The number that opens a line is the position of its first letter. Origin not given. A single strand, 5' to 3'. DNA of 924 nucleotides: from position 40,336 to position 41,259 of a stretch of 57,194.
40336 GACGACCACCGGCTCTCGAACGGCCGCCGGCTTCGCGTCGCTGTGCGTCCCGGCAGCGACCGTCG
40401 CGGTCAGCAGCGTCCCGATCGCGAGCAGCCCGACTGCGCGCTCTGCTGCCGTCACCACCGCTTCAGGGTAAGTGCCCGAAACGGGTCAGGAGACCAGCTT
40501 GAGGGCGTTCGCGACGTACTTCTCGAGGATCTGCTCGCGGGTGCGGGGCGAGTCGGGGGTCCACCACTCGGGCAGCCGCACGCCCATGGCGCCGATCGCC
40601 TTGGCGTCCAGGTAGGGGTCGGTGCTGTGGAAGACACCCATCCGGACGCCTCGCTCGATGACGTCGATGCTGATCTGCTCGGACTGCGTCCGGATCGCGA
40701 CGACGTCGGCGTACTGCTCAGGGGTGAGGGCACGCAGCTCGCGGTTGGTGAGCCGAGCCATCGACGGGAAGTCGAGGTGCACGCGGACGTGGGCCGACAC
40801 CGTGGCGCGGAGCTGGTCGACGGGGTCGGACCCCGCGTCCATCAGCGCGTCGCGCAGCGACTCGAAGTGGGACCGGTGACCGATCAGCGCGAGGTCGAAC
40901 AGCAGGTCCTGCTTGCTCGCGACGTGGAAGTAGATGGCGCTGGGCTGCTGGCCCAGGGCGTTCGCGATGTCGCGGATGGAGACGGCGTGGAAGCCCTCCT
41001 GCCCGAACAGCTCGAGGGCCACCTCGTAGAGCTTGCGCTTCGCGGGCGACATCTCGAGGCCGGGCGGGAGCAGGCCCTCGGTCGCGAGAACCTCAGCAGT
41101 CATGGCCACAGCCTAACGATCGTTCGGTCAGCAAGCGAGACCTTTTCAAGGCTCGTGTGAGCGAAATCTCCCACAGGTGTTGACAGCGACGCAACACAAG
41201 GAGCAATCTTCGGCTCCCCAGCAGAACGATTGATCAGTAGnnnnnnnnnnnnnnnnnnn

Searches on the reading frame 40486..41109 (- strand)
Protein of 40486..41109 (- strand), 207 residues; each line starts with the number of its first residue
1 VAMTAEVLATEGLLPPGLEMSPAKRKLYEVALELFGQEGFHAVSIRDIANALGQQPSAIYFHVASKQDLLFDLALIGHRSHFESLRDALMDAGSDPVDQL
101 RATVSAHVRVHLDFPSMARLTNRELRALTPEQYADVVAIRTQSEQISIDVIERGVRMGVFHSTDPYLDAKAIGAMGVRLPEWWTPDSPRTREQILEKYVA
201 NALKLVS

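Call 5: search_protein_families(library=pfam, proteins=[window:40486-41109:-], max_evalue=0.01)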
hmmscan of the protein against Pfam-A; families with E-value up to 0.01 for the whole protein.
window:40486-41109:- (207 aa): 4 families
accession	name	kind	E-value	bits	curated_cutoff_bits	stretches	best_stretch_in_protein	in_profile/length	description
PF17932.6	TetR_C_24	-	1.8e-23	83.4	26.4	1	94-205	2-113/114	Tetracyclin repressor-like, C-terminal domain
PF00440.29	TetR_N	-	7.3e-13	48.5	24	1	28-71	2-45/47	Bacterial regulatory proteins, tetR family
PF17935.6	TetR_C_27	-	0.0011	19.5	26.1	1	125-179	30-84/106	Tetracyclin repressor-like, C-terminal domain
PF05141.17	DIT1_PvcA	-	0.0059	16.6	26.4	1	67-154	120-200/273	Pyoverdine/dityrosine biosynthesis protein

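Call 7: search_protein_families(library=ncbifam, proteins=[window:40486-41109:-], max_evalue=0.01)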
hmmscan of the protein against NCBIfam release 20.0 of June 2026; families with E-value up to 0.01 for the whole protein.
window:40486-41109:- (207 aa): 17 families
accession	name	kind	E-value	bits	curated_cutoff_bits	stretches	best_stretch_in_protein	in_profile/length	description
NF050111.1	TransRegSACE7040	equivalog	2.1e-15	57.1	250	1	25-153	4-131/186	SACE_7040 family transcriptional regulator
NF037937.1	septum_RefZ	equivalog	1.1e-09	38.4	180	1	24-125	1-103/195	forespore capture DNA-binding protein RefZ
NF053878.1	FATransRegFadRBac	equivalog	1.1e-08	35.1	200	1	26-163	7-143/190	fatty acid metabolism transcriptional regulator FadR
TIGR03968.1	mycofact_TetR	equivalog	3.7e-07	29.9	224.9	1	21-92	8-75/190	mycofactocin system transcriptional regulator MftR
NF007949.0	PRK10668.1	equivalog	7.3e-07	28.9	271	1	23-73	12-62/216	multidrug efflux transporter transcriptional repressor AcrR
NF041196.1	ScbR_bind_reg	equivalog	1.5e-06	28.5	150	1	24-77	8-61/191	ScbR family autoregulator-binding transcription factor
TIGR03613.1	RutR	equivalog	2.3e-06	27.6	368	1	23-130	9-114/202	pyrimidine utilization regulatory protein R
NF007430.0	PRK09975.1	equivalog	2.6e-06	26.7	274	1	24-109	13-98/220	acrEF/envCD operon transcriptional regulator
NF053731.1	TransRegFasRMycb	equivalog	5e-06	26.4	330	1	24-107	13-95/199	HTH-type transcriptional activator FasR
NF008587.1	PRK11552.1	equivalog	1.6e-05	24.7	365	1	23-72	8-56/213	transcriptional regulator CecR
NF051852.1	efflux_TF_MtrR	exception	1.9e-05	24.5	280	1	23-104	11-92/205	multidrug efflux system transcriptional repressor MtrR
NF010319.1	PRK13756.1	equivalog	2e-05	24.5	265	1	26-74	6-54/199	tetracycline resistance transcriptional repressor TetR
NF038211.1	MFT_alt_reg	equivalog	0.00022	21.7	285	1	26-73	5-51/193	mycofactocin system transcriptional regulator MftR2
TIGR03384.1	betaine_BetI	equivalog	0.00039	20.2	201.3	1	19-107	4-92/189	choline-binding transcriptional repressor BetI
NF053516.1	TranRepPrsAVib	equivalog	0.0013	18.6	300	1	22-70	6-54/208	TetR family transcriptional repressor PsrA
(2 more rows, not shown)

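Call 59: search_solved_structures(query=window:40486-41106:-, max_evalue=0.00001)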
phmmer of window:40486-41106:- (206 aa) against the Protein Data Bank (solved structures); distinct sequences matched with E-value up to 0.00001: 20.
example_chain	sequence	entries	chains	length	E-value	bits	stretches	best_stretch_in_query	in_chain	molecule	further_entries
3him_A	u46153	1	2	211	1.9e-25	93.1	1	19-205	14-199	Probable transcriptional regulator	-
3vpr_A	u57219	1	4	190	3.4e-23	85.7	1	23-197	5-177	Transcriptional regulator, TetR family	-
9b7y_A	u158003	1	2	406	7.7e-14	55.2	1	22-129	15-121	Transcriptional repressor Mce3R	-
3dew_A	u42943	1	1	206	1.6e-12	50.9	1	22-199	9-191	Transcriptional regulator, TetR family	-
4w1u_A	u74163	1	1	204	3.1e-12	49.9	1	22-202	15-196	HTH-type transcriptional repressor KstR2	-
4w97_A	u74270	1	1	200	3.2e-12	49.9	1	22-202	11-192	HTH-type transcriptional repressor KstR2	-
3dcf_A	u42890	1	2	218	4.1e-12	49.6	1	23-197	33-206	transcriptional regulator of the TetR/AcrR family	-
4mxm_A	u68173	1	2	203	5.9e-11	45.8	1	20-201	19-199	Transcriptional regulator I2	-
4mo7_A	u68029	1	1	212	6.6e-11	45.6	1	20-201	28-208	Transcriptional regulator I2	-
2ibd_A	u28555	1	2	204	9e-10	41.9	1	22-199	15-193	Possible transcriptional regulator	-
5k7f_A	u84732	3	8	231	1.4e-09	41.2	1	23-198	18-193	Transcriptional regulator, TetR family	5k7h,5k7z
4ich_A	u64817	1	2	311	8.4e-08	35.5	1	13-72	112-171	Transcriptional regulator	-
6srn_A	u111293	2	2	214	5e-07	32.9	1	22-116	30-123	TetR family transcriptional regulator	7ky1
4kwa_A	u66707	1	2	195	5.7e-07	32.8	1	20-72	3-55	Transcriptional regulator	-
3lhq_A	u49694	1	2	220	6.8e-07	32.5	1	23-100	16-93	AcrAB operon repressor (TetR/AcrR family)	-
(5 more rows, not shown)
